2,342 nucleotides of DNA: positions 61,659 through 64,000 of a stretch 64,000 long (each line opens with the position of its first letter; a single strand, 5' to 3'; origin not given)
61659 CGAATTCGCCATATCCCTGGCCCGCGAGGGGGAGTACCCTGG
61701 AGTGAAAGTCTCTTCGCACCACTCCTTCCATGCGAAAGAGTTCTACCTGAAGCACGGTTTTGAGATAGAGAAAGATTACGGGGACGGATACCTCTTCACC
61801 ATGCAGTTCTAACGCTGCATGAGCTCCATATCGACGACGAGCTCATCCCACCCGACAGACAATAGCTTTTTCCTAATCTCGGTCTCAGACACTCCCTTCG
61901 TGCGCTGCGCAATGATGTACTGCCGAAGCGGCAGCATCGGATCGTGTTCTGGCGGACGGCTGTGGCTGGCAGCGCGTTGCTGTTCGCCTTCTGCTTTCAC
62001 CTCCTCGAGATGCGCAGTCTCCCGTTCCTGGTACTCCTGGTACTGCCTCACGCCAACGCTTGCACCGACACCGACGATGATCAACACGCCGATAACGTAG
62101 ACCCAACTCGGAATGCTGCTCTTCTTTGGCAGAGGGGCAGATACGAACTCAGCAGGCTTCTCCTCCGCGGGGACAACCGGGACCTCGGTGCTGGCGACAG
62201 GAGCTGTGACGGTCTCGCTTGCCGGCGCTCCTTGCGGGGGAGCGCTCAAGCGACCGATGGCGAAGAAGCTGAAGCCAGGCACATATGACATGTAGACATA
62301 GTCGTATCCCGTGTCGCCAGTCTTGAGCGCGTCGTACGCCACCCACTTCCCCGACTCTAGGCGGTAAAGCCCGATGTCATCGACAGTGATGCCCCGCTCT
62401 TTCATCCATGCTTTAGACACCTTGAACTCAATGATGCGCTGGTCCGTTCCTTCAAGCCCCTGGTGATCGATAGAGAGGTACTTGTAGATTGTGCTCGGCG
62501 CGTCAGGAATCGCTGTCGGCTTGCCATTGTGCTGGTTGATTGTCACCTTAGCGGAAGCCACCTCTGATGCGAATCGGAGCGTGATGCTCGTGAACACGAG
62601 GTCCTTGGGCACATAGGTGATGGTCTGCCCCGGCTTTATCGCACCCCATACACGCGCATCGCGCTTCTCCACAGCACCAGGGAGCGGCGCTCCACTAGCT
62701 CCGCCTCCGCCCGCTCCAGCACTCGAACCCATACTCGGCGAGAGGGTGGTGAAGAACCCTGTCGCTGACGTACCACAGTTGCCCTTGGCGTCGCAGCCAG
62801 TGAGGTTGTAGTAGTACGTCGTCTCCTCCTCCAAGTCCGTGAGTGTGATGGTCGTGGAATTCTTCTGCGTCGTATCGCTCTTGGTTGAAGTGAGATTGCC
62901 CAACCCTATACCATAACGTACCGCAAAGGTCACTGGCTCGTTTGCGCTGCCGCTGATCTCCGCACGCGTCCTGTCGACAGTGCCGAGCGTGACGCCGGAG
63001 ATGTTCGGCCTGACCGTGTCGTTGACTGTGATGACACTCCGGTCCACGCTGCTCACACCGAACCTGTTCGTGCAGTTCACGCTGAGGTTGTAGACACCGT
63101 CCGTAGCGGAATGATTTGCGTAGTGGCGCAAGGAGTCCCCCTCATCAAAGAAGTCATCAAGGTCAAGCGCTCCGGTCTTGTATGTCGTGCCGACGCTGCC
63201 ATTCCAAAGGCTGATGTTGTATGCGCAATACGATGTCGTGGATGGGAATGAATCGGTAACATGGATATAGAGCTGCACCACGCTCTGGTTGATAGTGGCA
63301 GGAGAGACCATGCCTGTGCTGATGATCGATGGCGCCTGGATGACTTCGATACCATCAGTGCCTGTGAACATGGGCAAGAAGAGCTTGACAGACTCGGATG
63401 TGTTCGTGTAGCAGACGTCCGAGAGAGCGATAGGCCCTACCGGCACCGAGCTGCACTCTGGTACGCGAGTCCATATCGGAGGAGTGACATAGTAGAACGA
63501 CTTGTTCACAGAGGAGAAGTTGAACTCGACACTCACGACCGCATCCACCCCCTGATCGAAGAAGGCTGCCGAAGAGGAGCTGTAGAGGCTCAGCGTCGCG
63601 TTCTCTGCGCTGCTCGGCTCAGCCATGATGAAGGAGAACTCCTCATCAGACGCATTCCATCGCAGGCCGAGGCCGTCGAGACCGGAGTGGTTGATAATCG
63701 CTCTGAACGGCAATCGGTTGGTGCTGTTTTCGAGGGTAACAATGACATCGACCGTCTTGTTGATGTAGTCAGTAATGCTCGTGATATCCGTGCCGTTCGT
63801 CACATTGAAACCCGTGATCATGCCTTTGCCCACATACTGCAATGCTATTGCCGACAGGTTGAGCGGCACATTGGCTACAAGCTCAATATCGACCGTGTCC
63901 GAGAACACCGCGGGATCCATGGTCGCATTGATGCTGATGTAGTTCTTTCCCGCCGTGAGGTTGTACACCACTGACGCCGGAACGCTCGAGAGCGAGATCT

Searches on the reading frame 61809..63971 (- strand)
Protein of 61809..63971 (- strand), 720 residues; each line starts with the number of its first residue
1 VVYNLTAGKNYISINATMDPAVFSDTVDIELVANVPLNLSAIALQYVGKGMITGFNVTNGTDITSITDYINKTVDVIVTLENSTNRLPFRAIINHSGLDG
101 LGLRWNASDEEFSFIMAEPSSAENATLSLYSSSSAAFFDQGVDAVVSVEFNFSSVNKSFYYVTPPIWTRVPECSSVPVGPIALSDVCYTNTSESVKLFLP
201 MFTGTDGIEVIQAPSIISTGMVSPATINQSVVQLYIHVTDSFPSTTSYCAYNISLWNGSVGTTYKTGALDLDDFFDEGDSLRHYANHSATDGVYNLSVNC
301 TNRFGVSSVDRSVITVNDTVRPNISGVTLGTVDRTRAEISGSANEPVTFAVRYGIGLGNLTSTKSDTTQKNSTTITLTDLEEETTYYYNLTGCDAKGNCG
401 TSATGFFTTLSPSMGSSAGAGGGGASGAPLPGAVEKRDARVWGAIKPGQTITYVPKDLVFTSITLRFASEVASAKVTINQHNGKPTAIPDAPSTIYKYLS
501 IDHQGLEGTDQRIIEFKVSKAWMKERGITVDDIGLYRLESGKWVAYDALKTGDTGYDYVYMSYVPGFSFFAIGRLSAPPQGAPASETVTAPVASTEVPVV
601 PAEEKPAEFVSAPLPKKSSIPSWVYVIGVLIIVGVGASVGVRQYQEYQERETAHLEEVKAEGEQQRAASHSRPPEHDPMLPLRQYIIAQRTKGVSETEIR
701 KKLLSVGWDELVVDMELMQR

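Call 60: search_protein_families(library=pfam, proteins=[window:61809-63971:-], max_evalue=0.00001)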
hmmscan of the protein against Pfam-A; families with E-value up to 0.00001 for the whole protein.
window:61809-63971:- (720 aa): 0 families

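Call 109: search_protein_families(library=ncbifam, proteins=[window:61809-63971:-], max_evalue=0.00001)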
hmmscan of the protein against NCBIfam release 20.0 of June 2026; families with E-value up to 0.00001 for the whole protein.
window:61809-63971:- (720 aa): 1 family
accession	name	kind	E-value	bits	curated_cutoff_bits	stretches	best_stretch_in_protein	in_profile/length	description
TIGR04213.1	PGF_pre_PGF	domain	1.2e-16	61.1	28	1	459-572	32-151/153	PGF-pre-PGF domain-containing protein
